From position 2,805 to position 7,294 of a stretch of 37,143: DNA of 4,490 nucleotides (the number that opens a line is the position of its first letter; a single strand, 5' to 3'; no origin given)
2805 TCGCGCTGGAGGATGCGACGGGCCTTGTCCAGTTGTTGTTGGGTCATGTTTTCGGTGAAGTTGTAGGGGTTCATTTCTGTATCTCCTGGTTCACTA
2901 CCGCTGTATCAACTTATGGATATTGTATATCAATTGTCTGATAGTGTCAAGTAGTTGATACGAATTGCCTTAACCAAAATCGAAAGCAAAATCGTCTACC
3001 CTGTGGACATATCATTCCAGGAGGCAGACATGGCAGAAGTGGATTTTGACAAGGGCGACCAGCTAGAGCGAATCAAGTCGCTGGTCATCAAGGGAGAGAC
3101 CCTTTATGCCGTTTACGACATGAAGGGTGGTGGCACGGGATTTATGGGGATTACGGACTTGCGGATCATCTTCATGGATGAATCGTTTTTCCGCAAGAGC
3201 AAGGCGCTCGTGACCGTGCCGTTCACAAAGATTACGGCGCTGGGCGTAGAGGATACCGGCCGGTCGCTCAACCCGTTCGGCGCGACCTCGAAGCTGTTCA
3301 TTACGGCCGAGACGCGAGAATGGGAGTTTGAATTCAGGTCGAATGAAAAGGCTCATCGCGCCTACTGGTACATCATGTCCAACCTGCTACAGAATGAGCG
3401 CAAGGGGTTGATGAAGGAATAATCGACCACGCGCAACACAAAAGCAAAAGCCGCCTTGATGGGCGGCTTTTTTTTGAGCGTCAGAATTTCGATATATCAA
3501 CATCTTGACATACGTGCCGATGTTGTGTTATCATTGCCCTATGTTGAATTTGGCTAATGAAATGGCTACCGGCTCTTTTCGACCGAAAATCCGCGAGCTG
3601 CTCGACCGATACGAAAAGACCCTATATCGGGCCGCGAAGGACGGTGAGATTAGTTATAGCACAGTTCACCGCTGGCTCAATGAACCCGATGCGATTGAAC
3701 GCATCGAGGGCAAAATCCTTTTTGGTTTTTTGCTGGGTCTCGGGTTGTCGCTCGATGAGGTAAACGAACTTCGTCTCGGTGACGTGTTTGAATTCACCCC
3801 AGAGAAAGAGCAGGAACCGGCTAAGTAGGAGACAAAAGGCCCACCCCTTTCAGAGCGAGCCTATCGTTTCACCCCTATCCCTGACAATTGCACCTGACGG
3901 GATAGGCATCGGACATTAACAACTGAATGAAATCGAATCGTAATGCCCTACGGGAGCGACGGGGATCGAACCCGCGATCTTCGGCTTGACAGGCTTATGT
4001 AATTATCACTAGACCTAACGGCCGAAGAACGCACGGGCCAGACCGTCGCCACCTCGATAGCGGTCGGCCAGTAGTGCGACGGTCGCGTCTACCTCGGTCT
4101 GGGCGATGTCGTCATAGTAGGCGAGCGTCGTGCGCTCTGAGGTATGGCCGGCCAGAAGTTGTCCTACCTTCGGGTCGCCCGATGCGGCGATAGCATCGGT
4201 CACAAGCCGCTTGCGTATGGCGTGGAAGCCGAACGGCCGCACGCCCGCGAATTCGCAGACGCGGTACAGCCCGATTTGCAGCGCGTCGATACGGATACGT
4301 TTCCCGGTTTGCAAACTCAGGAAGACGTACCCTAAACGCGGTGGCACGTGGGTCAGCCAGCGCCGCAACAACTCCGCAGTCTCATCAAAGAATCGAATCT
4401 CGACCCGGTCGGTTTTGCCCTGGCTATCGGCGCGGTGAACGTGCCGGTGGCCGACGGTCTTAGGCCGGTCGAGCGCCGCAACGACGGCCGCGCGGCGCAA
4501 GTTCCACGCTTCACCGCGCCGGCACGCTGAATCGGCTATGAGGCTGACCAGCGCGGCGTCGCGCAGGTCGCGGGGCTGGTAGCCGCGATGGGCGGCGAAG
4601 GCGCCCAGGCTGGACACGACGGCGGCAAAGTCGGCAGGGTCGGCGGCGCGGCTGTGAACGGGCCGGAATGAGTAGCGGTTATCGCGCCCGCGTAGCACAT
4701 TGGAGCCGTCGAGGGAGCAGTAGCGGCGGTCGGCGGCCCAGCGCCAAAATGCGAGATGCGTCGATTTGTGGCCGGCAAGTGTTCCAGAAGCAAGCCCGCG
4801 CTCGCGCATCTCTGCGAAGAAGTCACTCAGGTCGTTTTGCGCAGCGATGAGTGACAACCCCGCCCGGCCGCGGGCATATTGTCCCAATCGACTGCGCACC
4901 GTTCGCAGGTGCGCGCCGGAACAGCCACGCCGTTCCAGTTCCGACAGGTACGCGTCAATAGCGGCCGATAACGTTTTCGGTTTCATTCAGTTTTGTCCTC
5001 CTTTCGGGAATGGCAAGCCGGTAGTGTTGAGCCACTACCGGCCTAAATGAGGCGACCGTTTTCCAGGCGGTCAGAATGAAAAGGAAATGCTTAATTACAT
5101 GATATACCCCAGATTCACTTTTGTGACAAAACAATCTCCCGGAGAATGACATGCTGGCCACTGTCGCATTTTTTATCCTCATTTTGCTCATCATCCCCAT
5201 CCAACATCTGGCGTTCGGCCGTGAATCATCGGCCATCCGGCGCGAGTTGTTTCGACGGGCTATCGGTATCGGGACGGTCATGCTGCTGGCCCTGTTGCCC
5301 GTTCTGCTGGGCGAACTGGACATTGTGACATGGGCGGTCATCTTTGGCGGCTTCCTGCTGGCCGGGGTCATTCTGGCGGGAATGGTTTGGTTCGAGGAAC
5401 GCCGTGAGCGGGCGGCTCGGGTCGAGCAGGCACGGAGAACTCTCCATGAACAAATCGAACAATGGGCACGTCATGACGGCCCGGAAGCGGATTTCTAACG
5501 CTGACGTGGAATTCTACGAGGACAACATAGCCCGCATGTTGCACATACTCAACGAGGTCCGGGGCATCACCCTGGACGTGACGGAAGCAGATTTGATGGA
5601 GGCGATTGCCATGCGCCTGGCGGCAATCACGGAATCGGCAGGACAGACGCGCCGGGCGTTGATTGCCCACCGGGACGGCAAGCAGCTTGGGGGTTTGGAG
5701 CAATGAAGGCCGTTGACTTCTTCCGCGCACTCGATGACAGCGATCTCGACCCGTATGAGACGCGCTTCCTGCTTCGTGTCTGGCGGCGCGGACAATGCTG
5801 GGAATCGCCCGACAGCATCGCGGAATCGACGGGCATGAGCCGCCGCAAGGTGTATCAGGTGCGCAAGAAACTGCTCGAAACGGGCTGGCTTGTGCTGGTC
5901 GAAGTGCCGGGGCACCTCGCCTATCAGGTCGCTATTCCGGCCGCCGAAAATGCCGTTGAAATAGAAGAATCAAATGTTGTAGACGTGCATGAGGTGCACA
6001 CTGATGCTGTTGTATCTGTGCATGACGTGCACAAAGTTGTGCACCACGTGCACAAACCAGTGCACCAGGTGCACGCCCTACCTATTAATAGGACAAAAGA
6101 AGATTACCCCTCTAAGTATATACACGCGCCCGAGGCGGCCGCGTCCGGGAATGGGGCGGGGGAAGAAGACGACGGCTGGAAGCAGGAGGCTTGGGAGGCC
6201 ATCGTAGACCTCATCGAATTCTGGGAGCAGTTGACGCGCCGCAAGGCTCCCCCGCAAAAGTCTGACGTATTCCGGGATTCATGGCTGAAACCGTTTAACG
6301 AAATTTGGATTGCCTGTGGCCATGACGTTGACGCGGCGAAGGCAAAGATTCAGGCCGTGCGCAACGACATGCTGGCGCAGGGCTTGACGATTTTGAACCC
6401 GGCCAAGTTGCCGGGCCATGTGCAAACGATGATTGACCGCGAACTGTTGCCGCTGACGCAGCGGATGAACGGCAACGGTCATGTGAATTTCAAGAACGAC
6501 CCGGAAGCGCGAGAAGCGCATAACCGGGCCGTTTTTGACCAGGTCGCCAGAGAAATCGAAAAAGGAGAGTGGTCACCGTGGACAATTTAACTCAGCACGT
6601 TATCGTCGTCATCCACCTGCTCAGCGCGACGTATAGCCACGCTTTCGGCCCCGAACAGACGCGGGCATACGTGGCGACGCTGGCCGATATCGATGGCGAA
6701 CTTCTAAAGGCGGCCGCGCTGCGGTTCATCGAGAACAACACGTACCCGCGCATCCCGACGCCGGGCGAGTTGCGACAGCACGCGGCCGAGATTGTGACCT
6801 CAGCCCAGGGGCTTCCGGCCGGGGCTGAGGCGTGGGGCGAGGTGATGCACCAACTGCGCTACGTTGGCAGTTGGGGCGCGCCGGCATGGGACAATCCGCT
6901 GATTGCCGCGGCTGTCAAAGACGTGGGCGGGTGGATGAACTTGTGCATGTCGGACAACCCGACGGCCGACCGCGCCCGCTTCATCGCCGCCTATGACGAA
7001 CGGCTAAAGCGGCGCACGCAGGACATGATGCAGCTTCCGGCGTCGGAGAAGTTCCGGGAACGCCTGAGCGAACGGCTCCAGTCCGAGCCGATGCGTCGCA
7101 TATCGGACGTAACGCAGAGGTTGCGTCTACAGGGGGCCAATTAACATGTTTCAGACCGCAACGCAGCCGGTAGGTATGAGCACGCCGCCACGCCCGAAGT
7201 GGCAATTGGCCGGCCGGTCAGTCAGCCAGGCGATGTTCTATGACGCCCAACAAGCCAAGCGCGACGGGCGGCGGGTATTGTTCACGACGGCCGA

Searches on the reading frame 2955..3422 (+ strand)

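Call 39: search_protein_families(library=pfam, proteins=[window:2955-3422:+], max_evalue=0.01)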
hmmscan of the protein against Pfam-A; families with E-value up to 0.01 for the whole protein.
window:2955-3422:+ (155 aa): 4 families
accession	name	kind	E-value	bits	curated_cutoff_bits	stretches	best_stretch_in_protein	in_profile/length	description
PF14470.12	bPH_3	-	4.8e-05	24.2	23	1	50-100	8-60/95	Bacterial PH domain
PF07289.17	BBL5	-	0.00016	21.3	23.8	1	28-130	6-105/334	Bardet-Biedl syndrome 5 protein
PF08000.17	bPH_1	-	0.00041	20.8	27.7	1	37-137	19-115/122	Bacterial PH domain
PF02893.26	GRAM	-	0.00049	20.4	23.6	1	59-142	28-105/112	GRAM domain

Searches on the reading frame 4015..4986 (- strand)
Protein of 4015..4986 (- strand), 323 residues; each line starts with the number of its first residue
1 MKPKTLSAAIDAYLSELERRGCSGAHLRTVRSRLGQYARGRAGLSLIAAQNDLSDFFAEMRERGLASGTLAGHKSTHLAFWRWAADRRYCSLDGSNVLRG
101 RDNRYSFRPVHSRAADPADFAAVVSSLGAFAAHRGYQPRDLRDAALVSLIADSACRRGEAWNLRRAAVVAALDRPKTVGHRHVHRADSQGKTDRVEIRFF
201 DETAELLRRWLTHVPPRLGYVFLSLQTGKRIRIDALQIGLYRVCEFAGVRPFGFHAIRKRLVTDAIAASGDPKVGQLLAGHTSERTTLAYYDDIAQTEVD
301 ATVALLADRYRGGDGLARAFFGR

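Call 39: search_protein_families(library=pfam, proteins=[window:4015-4986:-], max_evalue=0.01)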
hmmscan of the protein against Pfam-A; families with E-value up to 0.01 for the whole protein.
window:4015-4986:- (323 aa): 1 family
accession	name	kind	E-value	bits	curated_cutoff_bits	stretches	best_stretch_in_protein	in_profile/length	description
PF00589.27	Phage_integrase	-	5e-11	43.1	27.1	1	131-292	15-167/172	Phage integrase family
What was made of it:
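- The phage is temperate (integrase at 4015-4986, call 39), so an unregulated strong capsid promoter would be costly.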

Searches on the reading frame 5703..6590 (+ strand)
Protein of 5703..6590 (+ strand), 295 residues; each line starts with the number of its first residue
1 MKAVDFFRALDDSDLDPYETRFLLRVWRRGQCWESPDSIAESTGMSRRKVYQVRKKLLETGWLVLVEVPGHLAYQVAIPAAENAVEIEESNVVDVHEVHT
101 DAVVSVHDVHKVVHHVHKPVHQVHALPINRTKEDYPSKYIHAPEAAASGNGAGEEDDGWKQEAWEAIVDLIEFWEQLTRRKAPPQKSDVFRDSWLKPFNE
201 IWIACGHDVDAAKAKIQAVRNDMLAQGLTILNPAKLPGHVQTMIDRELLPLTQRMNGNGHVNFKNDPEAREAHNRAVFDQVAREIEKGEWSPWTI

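Call 39: search_protein_families(library=pfam, proteins=[window:5703-6590:+], max_evalue=0.01)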
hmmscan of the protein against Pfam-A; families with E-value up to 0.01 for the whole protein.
window:5703-6590:+ (295 aa): 2 families
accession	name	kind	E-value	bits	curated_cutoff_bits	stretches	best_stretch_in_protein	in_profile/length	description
PF13730.12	HTH_36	-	0.00011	22.4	25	1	28-63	20-55/55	Helix-turn-helix domain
PF01978.25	TrmB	-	0.0047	17.2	25.6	0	18-65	9-54/68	Sugar-specific transcriptional regulator TrmB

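Call 64: search_protein_families(library=phrogs, proteins=[window:5703-6590:+], max_evalue=0.01)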
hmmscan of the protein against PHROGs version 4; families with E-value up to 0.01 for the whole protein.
window:5703-6590:+ (295 aa): 4 families
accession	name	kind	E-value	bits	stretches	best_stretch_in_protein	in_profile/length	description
phrog_270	-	DNA, RNA and nucleotide metabolism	1.8e-06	28.6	1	10-68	40-102/383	replication initiation protein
phrog_391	-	DNA, RNA and nucleotide metabolism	2.4e-05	25.2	1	29-87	33-99/298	replication initiation O-like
phrog_678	-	DNA, RNA and nucleotide metabolism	3.7e-05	24.5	1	24-66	80-118/346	replication initiation O-like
phrog_8102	-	DNA, RNA and nucleotide metabolism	0.00046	20.4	1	27-70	52-95/337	replication initiation protein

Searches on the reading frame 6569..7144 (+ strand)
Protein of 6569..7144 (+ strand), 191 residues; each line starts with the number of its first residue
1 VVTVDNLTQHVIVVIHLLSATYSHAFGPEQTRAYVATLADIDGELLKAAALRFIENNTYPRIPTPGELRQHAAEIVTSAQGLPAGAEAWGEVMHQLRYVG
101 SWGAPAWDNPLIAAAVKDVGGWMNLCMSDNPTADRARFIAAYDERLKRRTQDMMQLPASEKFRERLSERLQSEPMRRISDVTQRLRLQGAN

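Call 39: search_protein_families(library=pfam, proteins=[window:6569-7144:+], max_evalue=0.01)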
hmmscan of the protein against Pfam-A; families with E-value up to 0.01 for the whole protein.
window:6569-7144:+ (191 aa): 1 family
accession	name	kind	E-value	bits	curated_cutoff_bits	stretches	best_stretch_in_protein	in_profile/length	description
PF20081.4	DUF6475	-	0.00016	22.5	28.5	1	107-143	3-41/90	Domain of unknown function (DUF6475)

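Call 64: search_protein_families(library=phrogs, proteins=[window:6569-7144:+], max_evalue=0.01)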
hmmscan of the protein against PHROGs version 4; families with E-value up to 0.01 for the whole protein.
window:6569-7144:+ (191 aa): 3 families
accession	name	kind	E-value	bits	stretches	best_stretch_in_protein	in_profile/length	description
phrog_9804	-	unknown function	4.2e-17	63.6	1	31-183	33-192/214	-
phrog_10105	-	unknown function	1.7e-12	48.3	1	18-183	16-179/210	-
phrog_2289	-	DNA, RNA and nucleotide metabolism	0.0038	18.6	1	10-79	5-74/116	helicase loader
